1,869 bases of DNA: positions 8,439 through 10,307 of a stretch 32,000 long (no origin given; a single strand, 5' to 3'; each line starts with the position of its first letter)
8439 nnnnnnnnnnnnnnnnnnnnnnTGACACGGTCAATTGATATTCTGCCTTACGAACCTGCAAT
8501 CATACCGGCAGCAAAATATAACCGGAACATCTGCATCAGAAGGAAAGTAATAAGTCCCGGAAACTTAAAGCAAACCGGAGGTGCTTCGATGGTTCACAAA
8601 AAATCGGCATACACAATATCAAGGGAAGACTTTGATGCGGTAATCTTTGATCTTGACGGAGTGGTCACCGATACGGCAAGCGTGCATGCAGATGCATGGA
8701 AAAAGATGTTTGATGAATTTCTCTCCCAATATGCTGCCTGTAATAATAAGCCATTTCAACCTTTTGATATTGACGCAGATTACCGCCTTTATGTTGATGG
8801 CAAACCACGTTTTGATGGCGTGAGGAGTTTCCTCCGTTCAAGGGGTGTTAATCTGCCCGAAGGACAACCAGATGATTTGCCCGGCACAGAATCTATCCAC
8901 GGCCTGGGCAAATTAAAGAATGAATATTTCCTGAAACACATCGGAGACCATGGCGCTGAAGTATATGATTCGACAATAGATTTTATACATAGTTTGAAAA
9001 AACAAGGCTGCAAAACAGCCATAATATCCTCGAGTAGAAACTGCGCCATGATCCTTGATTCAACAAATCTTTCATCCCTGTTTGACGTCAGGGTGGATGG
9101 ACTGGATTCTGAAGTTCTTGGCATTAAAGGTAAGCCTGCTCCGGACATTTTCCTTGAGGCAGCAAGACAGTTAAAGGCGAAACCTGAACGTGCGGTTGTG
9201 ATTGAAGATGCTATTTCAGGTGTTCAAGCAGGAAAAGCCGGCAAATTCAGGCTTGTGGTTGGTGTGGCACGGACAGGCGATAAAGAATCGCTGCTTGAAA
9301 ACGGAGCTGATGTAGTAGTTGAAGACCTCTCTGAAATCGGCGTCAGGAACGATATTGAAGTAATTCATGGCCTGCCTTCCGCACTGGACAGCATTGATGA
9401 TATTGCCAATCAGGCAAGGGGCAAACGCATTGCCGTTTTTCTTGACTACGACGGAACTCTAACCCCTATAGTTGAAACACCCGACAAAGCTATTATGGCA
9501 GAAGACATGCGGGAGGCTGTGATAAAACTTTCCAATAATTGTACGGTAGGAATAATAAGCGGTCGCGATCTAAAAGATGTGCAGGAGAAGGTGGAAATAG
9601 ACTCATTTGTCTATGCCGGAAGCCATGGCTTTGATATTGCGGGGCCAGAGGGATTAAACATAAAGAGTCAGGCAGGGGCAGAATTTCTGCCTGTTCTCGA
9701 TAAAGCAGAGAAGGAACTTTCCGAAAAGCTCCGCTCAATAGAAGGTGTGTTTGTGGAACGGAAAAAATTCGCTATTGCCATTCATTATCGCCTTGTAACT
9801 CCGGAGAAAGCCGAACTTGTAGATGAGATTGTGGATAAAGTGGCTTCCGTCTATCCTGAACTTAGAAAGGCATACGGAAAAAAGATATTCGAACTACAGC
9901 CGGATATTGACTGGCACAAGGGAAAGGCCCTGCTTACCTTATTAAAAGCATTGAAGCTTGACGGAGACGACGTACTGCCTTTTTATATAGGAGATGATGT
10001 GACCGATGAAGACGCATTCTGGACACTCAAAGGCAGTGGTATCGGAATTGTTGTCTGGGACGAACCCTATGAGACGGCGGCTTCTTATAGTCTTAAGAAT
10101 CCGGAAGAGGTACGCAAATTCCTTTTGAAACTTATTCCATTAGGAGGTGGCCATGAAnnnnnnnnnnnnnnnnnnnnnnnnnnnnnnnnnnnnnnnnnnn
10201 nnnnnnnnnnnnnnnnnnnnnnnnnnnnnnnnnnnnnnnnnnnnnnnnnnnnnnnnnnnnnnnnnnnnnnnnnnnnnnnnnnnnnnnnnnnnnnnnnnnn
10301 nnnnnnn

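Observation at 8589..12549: beta-PGM::T6P-phosphatase fusion translationally coupled to a GH65 phosphorylase: candidate nucleotide-sugar-independent trehalose (alpha-glucoside) synthesis module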

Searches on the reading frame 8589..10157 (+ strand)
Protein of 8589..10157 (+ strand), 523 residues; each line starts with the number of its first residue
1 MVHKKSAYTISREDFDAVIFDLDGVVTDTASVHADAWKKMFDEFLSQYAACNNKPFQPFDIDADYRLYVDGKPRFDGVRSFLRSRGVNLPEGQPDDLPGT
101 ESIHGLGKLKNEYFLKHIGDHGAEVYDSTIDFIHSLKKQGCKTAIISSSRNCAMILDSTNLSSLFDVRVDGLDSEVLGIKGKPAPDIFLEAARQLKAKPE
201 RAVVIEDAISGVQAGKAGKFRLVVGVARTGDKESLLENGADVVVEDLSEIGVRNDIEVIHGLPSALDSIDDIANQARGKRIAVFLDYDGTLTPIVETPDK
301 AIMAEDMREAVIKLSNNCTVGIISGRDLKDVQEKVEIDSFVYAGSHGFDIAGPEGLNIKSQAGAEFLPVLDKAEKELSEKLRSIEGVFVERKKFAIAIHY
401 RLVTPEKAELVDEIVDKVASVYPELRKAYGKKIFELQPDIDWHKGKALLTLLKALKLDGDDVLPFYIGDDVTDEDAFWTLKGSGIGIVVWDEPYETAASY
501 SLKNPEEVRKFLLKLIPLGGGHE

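Call 3: search_protein_families(library=pfam, proteins=[window:8589-10157:+], max_evalue=0.01)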
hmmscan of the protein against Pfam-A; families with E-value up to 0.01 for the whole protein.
window:8589-10157:+ (523 aa): 5 families
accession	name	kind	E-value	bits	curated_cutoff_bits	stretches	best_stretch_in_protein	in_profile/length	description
PF02358.22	Trehalose_PPase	-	3.2e-51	174.2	27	1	284-503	1-232/235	Trehalose-phosphatase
PF00702.32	Hydrolase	-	1.5e-27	97.6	26.4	1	16-217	2-189/191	haloacid dehalogenase-like hydrolase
PF13419.12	HAD_2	-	2.8e-20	73.6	23.8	1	18-219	1-172/178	Haloacid dehalogenase-like hydrolase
PF08282.18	Hydrolase_3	-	1.9e-05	24.9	20.9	0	283-336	1-50/255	haloacid dehalogenase-like hydrolase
PF13242.12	Hydrolase_like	-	0.00028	21.2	22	1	181-249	3-74/75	HAD-hyrolase-like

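Call 4: search_protein_families(library=ncbifam, proteins=[window:8589-10157:+], max_evalue=0.001)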
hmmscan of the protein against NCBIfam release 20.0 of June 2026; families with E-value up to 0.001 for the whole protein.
window:8589-10157:+ (523 aa): 32 families (the best 25 are shown)
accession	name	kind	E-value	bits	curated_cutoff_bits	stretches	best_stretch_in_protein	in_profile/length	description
TIGR00685.1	T6PP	equivalog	1.9e-52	178.6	68.05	1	278-515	1-248/250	trehalose-phosphatase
TIGR02009.1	PGMB-YQAB-SF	subfamily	2.1e-51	174.8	153.35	1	16-223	2-184/186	beta-phosphoglucomutase family hydrolase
NF011071.0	PRK14501.1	equivalog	1.7e-37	129.1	634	1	273-516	486-725/729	bifunctional alpha,alpha-trehalose-phosphate synthase (UDP-forming)/trehalose-phosphatase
TIGR01990.1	bPGM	equivalog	4e-33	114.9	189.4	2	101-225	65-185/187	beta-phosphoglucomutase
NF007560.0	PRK10187.1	equivalog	1.8e-26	93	327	1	280-515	14-243/266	trehalose-phosphatase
TIGR01484.1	HAD-SF-IIB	subfamily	3e-19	70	41.8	1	283-478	2-213/221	HAD-IIB family hydrolase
NF053653.1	InDiPhoBT2121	equivalog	1.3e-17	64.1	245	2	108-250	73-211/216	inorganic diphosphatase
TIGR01454.1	AHBA_synth_RP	hypoth_equivalog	1.3e-15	57.6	246.65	1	123-248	74-197/205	AHBA synthesis associated protein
TIGR01509.1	HAD-SF-IA-v3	subfamily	7.5e-15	55.4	29.4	1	109-223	50-152/154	HAD-IA family hydrolase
TIGR01662.1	HAD-SF-IIIA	subfamily_domain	1.4e-13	51.1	44.6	1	282-333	2-65/141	HAD-IIIA family hydrolase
NF009804.0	PRK13288.1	equivalog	5.3e-13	48.9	218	1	120-250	78-206/215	pyrophosphatase PpaX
NF008000.0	PRK10725.1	equivalog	6.7e-13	49.2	215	1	152-222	116-182/188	fructose-1-phosphate/6-phosphogluconate phosphatase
NF046057.1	bifunc_MtlD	equivalog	1.8e-12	46.5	800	1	112-217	80-183/683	bifunctional mannitol-1-phosphate dehydrogenase/phosphatase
NF008087.0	PRK10826.1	equivalog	3.9e-12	46.2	191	1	132-232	100-198/222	hexitol phosphatase HxpB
NF009695.0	PRK13222.1-2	equivalog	5.5e-12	45.7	225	1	119-250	89-218/226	phosphoglycolate phosphatase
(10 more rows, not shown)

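Call 10: search_solved_structures(query=window:8589-10157:+, max_evalue=0.001, show_alignments=0)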
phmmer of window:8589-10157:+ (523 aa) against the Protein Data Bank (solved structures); distinct sequences matched with E-value up to 0.001: 55.
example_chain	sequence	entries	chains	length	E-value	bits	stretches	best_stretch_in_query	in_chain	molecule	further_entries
5gvx_A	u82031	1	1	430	6.7e-70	239.4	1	177-514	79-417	Trehalose-phosphate phosphatase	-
8h5s_A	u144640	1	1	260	3.3e-66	227.3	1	13-250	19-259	Beta-phosphoglucomutase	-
6hdh_A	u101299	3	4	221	4e-21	78.5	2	99-231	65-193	Beta-phosphoglucomutase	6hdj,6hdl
6hdi_A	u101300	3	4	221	4.3e-21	78.4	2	99-231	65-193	Beta-phosphoglucomutase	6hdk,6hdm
5olw_A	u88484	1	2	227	4.9e-21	78.2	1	15-232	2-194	Beta-phosphoglucomutase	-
1lvh_A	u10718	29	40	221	5e-21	78.2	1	15-231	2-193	beta-phosphoglucomutase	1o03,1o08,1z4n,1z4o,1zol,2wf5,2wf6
6i03_A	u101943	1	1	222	1.6e-20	76.6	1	15-231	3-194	Beta-phosphoglucomutase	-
5o6p_A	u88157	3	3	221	1.8e-20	76.4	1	15-231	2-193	Beta-phosphoglucomutase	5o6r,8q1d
5ojz_A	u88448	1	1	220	1.8e-20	76.3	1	15-231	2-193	Beta-phosphoglucomutase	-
5ok0_A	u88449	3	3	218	2.1e-20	76.2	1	15-231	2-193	Beta-phosphoglucomutase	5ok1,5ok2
6hdf_A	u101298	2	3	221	2.2e-20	76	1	15-231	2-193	Beta-phosphoglucomutase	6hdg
6h8y_A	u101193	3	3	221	2.6e-20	75.9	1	15-231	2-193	Beta-phosphoglucomutase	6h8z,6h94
3fm9_A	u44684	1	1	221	2.7e-20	75.8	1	15-231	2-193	Beta-phosphoglucomutase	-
6h90_A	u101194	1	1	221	3e-20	75.6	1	15-231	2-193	Beta-phosphoglucomutase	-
6ydj_A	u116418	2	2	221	5.6e-20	74.7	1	15-231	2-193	Beta-phosphoglucomutase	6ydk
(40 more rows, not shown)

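Call 13: find_homologous_proteins(query=window:8589-10157:+, max_evalue=1e-20)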
Query window:8589-10157:+ (523 aa): 5707 proteins with E <= 1e-20 among 8000 candidates; the best 120 are listed.
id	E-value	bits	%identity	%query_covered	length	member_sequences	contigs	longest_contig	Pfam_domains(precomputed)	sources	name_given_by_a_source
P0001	0.0e+0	1161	99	100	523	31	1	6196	PF13419.13,PF00702.33,PF02358.23,PF08282.19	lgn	-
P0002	2.7e-289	978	84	100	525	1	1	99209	PF13419.13,PF00702.33,PF02358.23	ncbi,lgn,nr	ncbi:MAG: trehalose-phosphatase [Nitrospirae bacterium]|nr:trehalose-phosphatase [Nitrospirota bacte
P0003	9.3e-271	917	78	100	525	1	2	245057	PF13419.13,PF00702.33,PF02358.23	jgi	-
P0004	1.2e-267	907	77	99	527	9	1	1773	PF13419.13,PF00702.33,PF02358.23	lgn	-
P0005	7.7e-266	901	78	99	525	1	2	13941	PF13419.13,PF00702.33,PF02358.23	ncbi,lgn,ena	-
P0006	3.0e-265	899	77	100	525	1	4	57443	PF13419.13,PF00702.33,PF02358.23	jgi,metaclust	metaclust:\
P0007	2.1e-262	889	75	100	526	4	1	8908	PF13419.13,PF00702.33,PF02358.23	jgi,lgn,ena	-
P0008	5.2e-261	885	75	100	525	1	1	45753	PF13419.13,PF00702.33,PF02358.23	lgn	-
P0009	1.2e-260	884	75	100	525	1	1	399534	PF13419.13,PF00702.33,PF02358.23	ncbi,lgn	ncbi:MAG: trehalose-phosphatase [Nitrospirota bacterium]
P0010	4.4e-260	882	76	100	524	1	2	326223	PF13419.13,PF00702.33,PF02358.23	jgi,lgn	-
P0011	4.6e-260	882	75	100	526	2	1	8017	PF13419.13,PF00702.33,PF02358.23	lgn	-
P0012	2.3e-259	879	75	100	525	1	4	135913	PF13419.13,PF00702.33,PF02358.23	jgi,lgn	-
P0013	2.7e-258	876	76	100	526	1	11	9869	PF13419.13,PF00702.33,PF02358.23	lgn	-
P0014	1.4e-257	874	76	99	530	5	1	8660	PF13419.13,PF00702.33,PF02358.23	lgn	-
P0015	8.9e-257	871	73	100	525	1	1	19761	PF13419.13,PF00702.33,PF02358.23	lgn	-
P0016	1.3e-255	867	74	99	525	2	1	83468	PF13419.13,PF00702.33,PF02358.23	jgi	jgi:trehalose 6-phosphate phosphatase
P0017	3.8e-255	866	74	100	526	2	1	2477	PF13419.13,PF00702.33,PF02358.23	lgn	-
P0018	5.4e-254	862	75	99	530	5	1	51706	PF13419.13,PF00702.33,PF02358.23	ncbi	-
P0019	1.1e-253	861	74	99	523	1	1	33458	PF13419.13,PF00702.33,PF02358.23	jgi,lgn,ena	-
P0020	4.7e-253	859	74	100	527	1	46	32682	PF13419.13,PF00702.33,PF02358.23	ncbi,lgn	-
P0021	6.1e-253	858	74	99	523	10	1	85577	PF13419.13,PF00702.33,PF02358.23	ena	-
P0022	1.2e-252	857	75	99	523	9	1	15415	PF13419.13,PF00702.33,PF02358.23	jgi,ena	jgi:alpha,alpha-trehalase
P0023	6.9e-252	855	74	100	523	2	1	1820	PF13419.13,PF00702.33,PF02358.23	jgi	jgi:trehalose 6-phosphate phosphatase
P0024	3.5e-251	852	74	99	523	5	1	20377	PF13419.13,PF00702.33,PF02358.23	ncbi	ncbi:MAG: trehalose-phosphatase [Thermodesulfobacteriota bacterium]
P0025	1.1e-250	851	73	98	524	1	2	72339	PF13419.13,PF00702.33,PF02358.23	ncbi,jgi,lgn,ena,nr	ncbi:MAG TPA: trehalose-phosphatase [bacterium]|nr:trehalose-phosphatase [bacterium]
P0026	1.2e-250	851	74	99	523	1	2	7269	PF13419.13,PF00702.33,PF02358.23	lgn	-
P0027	1.9e-249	847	73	99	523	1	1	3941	PF13419.13,PF00702.33,PF02358.23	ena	-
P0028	8.9e-249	844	72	99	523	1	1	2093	PF13419.13,PF00702.33,PF02358.23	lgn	-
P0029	2.0e-248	843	72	99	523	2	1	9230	PF13419.13,PF00702.33,PF02358.23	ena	-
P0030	2.5e-248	843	72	100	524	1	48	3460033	PF13419.13,PF00702.33,PF02358.23,PF13242.13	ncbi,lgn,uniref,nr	ncbi:MAG: trehalose-phosphatase [Candidatus Loosdrechtia sp.]|uniref:trehalose-phosphatase n=1 Tax=C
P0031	1.6e-247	840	72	100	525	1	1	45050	PF13419.13,PF00702.33,PF02358.23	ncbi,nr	ncbi:MAG: trehalose-phosphatase [wastewater metagenome]|nr:trehalose-phosphatase [Candidatus Loosdre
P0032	1.5e-246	837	74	98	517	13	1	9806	PF13419.13,PF00702.33,PF02358.23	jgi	jgi:trehalose 6-phosphate phosphatase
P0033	4.1e-246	836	72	99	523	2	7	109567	PF13419.13,PF00702.33,PF02358.23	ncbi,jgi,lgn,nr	ncbi:MAG: trehalose-phosphatase [Deltaproteobacteria bacterium]|nr:trehalose-phosphatase [Deltaprote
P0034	5.7e-246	835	72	99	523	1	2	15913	PF13419.13,PF00702.33,PF02358.23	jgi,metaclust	metaclust:\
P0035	7.4e-246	835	72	99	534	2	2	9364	PF13419.13,PF00702.33,PF02358.23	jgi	jgi:alpha,alpha-trehalase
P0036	1.5e-245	834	73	98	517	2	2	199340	PF13419.13,PF00702.33,PF02358.23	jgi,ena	-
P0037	2.1e-245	833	73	99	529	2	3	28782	PF13419.13,PF00702.33,PF02358.23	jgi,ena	-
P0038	3.7e-245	833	70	98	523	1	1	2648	PF13419.13,PF00702.33,PF02358.23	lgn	-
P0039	4.9e-245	832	71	99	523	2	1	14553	PF13419.13,PF00702.33,PF02358.23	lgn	-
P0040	1.5e-244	831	71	99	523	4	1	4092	PF13419.13,PF00702.33,PF02358.23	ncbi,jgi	-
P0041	1.3e-242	824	71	99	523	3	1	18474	PF13419.13,PF00702.33,PF02358.23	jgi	-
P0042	2.1e-242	823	71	99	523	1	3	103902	PF13419.13,PF00702.33,PF02358.23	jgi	jgi:alpha,alpha-trehalase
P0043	1.1e-241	821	73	100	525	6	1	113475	PF13419.13,PF00702.33,PF02358.23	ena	-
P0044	8.7e-241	818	69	100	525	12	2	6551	PF13419.13,PF00702.33,PF02358.23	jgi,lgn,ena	-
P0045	9.1e-241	818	70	99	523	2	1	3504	PF13419.13,PF00702.33,PF02358.23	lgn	-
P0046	9.5e-241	818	71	99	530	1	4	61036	PF13419.13,PF00702.33,PF02358.23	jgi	jgi:trehalose 6-phosphate phosphatase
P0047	3.7e-240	816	71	99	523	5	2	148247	PF13419.13,PF00702.33,PF02358.23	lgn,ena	-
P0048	9.7e-240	815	70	99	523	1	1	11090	PF13419.13,PF00702.33,PF02358.23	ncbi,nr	ncbi:MAG: trehalose-phosphatase [Desulfomonilaceae bacterium]|nr:trehalose-phosphatase [Desulfomonil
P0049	2.2e-239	814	72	96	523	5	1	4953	PF13419.13,PF00702.33,PF02358.23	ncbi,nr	ncbi:MAG: trehalose-phosphatase [Syntrophaceae bacterium]|nr:trehalose-phosphatase [Syntrophaceae ba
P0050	2.5e-239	813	69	99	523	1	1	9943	PF13419.13,PF00702.33,PF02358.23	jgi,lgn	jgi:alpha,alpha-trehalase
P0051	3.4e-239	813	69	100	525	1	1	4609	PF13419.13,PF00702.33,PF02358.23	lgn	-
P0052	6.6e-239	812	70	99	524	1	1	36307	PF13419.13,PF00702.33,PF02358.23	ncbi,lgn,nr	ncbi:MAG: trehalose-phosphatase [bacterium]|nr:trehalose-phosphatase [bacterium]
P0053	1.4e-238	811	70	99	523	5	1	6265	PF13419.13,PF00702.33,PF02358.23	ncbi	-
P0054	5.4e-238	809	71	99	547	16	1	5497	PF13419.13,PF00702.33,PF02358.23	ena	-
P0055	8.7e-238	808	70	99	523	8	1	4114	PF13419.13,PF00702.33,PF02358.23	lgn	-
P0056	1.8e-237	807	70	99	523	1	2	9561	PF13419.13,PF00702.33,PF02358.23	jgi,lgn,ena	-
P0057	2.7e-237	807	71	99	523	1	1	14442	PF13419.13,PF00702.33,PF02358.23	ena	-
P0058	6.9e-237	805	70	99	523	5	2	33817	PF13419.13,PF00702.33,PF02358.23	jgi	jgi:trehalose 6-phosphate phosphatase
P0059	7.5e-237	805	70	99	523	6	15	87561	PF13419.13,PF00702.33,PF02358.23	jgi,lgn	jgi:alpha,alpha-trehalase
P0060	7.7e-237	805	70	97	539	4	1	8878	PF13419.13,PF00702.33,PF02358.23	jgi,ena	-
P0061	9.9e-237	805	70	99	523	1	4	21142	PF13419.13,PF00702.33,PF02358.23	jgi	jgi:trehalose 6-phosphate phosphatase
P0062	5.5e-236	802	74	93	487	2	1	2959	PF13419.13,PF00702.33,PF02358.23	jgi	jgi:alpha,alpha-trehalase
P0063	6.8e-236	802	69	99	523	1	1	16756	PF13419.13,PF00702.33,PF02358.23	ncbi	-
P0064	1.0e-235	801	69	99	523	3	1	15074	PF13419.13,PF00702.33,PF02358.23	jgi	jgi:trehalose 6-phosphate phosphatase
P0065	1.4e-235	801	70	99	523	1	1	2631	PF13419.13,PF00702.33,PF02358.23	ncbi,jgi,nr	ncbi:MAG TPA: trehalose-phosphatase [Desulfobacteraceae bacterium]|nr:trehalose-phosphatase [Desulfo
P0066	6.3e-235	799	68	99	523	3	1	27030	PF13419.13,PF00702.33,PF02358.23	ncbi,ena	-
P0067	2.3e-234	797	68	99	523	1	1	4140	PF13419.13,PF00702.33,PF02358.23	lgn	-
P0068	1.2e-233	795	69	99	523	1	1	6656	PF13419.13,PF00702.33,PF02358.23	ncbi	-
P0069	1.3e-233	794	70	99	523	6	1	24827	PF13419.13,PF00702.33,PF02358.23,PF13242.13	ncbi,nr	ncbi:MAG: trehalose-phosphatase [Syntrophobacteraceae bacterium]|nr:trehalose-phosphatase [Syntropho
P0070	1.6e-233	794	69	99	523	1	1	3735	PF13419.13,PF00702.33,PF02358.23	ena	-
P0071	2.1e-231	787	67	99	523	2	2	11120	PF13419.13,PF00702.33,PF02358.23,PF13242.13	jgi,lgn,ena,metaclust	metaclust:\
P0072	7.0e-231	785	68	99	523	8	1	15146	PF13419.13,PF00702.33,PF02358.23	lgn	-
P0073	4.3e-230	783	71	94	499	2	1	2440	PF13419.13,PF00702.33,PF02358.23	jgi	jgi:trehalose-phosphatase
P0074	4.9e-230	783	67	99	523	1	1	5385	PF13419.13,PF00702.33,PF02358.23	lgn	-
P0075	7.7e-230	782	68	99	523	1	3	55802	PF13419.13,PF00702.33,PF02358.23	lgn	-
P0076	3.4e-229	780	68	99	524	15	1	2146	PF13419.13,PF00702.33,PF02358.23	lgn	-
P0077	4.5e-229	779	66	98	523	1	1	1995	PF13419.13,PF00702.33,PF02358.23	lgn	-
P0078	1.6e-228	778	67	99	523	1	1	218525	PF13419.13,PF00702.33,PF02358.23,PF13242.13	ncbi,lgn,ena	-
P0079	2.2e-228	777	68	98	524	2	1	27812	PF13419.13,PF00702.33,PF02358.23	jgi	jgi:trehalose 6-phosphate phosphatase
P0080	2.4e-228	777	66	99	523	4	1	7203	PF13419.13,PF00702.33,PF02358.23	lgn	-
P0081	3.8e-228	776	67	99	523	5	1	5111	PF13419.13,PF00702.33,PF02358.23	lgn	-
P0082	1.4e-227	775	67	99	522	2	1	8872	PF13419.13,PF00702.33,PF02358.23,PF13242.13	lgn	-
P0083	2.5e-227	774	67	99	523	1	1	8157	PF13419.13,PF00702.33,PF02358.23,PF13242.13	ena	-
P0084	1.0e-226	772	66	99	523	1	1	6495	PF13419.13,PF00702.33,PF02358.23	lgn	-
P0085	1.7e-226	771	67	99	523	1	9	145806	PF13419.13,PF00702.33,PF02358.23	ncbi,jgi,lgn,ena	jgi:alpha,alpha-trehalase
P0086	2.5e-226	770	67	99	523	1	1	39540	PF13419.13,PF00702.33,PF02358.23,PF13242.13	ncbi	-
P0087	3.2e-226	770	65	99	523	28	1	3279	PF13419.13,PF00702.33,PF02358.23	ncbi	-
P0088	5.1e-225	766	67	99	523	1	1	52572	PF13419.13,PF00702.33,PF02358.23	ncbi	ncbi:MAG: trehalose-phosphatase [Desulfobacterales bacterium]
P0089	1.1e-224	765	67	99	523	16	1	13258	PF13419.13,PF00702.33,PF02358.23,PF13242.13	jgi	jgi:alpha,alpha-trehalase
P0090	1.8e-224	764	67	99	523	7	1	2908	PF13419.13,PF00702.33,PF02358.23,PF13242.13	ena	-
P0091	1.9e-224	764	67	99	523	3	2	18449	PF13419.13,PF00702.33,PF02358.23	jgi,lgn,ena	-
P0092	2.5e-224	764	69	98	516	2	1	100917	PF13419.13,PF00702.33,PF02358.23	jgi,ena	-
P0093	3.7e-223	760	65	99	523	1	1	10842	PF13419.13,PF00702.33,PF02358.23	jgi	jgi:trehalose 6-phosphate phosphatase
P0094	1.8e-221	754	67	98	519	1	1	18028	PF13419.13,PF00702.33,PF02358.23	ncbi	-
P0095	2.1e-221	754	66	99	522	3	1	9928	PF13419.13,PF00702.33,PF02358.23,PF13242.13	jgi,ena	-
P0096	3.2e-221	754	66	99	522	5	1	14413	PF13419.13,PF00702.33,PF02358.23,PF13242.13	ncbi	-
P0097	8.3e-221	752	66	97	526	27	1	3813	PF13419.13,PF00702.33,PF02358.23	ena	-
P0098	1.0e-220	752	66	98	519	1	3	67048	PF13419.13,PF00702.33,PF02358.23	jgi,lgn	-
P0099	5.0e-220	750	64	99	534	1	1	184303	PF13419.13,PF00702.33,PF02358.23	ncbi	ncbi:MAG: trehalose-phosphatase [Nitrospirota bacterium]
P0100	5.0e-220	750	66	96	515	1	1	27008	PF13419.13,PF00702.33,PF02358.23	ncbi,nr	ncbi:MAG: trehalose-phosphatase [Deltaproteobacteria bacterium]|nr:trehalose-phosphatase [Deltaprote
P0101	6.4e-220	749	65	99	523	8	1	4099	PF13419.13,PF00702.33,PF02358.23,PF13242.13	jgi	jgi:alpha,alpha-trehalase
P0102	2.4e-219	747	66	97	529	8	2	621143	PF13419.13,PF00702.33,PF02358.23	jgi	jgi:trehalose-phosphatase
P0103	4.4e-219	747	66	98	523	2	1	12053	PF13419.13,PF00702.33,PF02358.23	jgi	jgi:trehalose-phosphatase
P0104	1.5e-218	745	65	99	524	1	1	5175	PF13419.13,PF00702.33,PF02358.23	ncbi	-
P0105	2.8e-218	744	65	100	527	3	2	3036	PF13419.13,PF00702.33,PF02358.23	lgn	-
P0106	9.1e-218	742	65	99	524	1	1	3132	PF13419.13,PF00702.33,PF02358.23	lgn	-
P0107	1.2e-217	742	66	99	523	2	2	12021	PF13419.13,PF00702.33,PF02358.23,PF13242.13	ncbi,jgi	jgi:alpha,alpha-trehalase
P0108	1.8e-217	741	63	99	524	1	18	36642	PF13419.13,PF00702.33,PF02358.23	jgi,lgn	jgi:alpha,alpha-trehalase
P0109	2.8e-217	741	63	99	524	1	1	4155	PF13419.13,PF00702.33,PF02358.23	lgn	-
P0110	7.7e-217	739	65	98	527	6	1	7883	PF13419.13,PF00702.33,PF02358.23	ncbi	-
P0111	2.1e-216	738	66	97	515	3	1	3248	PF13419.13,PF00702.33,PF02358.23,PF13242.13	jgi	jgi:alpha,alpha-trehalase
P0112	3.3e-216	737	64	99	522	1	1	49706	PF13419.13,PF00702.33,PF02358.23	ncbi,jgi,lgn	-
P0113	1.5e-215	735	64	99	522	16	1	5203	PF13419.13,PF00702.33,PF02358.23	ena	-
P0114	9.7e-215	732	64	99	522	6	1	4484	PF13419.13,PF00702.33,PF02358.23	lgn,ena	-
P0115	2.9e-214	731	65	99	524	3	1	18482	PF13419.13,PF00702.33,PF02358.23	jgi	jgi:trehalose 6-phosphate phosphatase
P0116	7.1e-214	729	64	100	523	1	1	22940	PF13419.13,PF00702.33,PF02358.23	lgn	-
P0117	4.0e-213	727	65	96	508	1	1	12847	PF13419.13,PF00702.33,PF02358.23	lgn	-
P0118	3.0e-212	724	65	97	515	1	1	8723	PF13419.13,PF00702.33,PF02358.23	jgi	jgi:alpha,alpha-trehalase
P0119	1.4e-211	722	63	99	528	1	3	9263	PF13419.13,PF00702.33,PF02358.23,PF13242.13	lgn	-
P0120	8.8e-211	719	63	99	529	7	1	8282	PF13419.13,PF00702.33,PF02358.23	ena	-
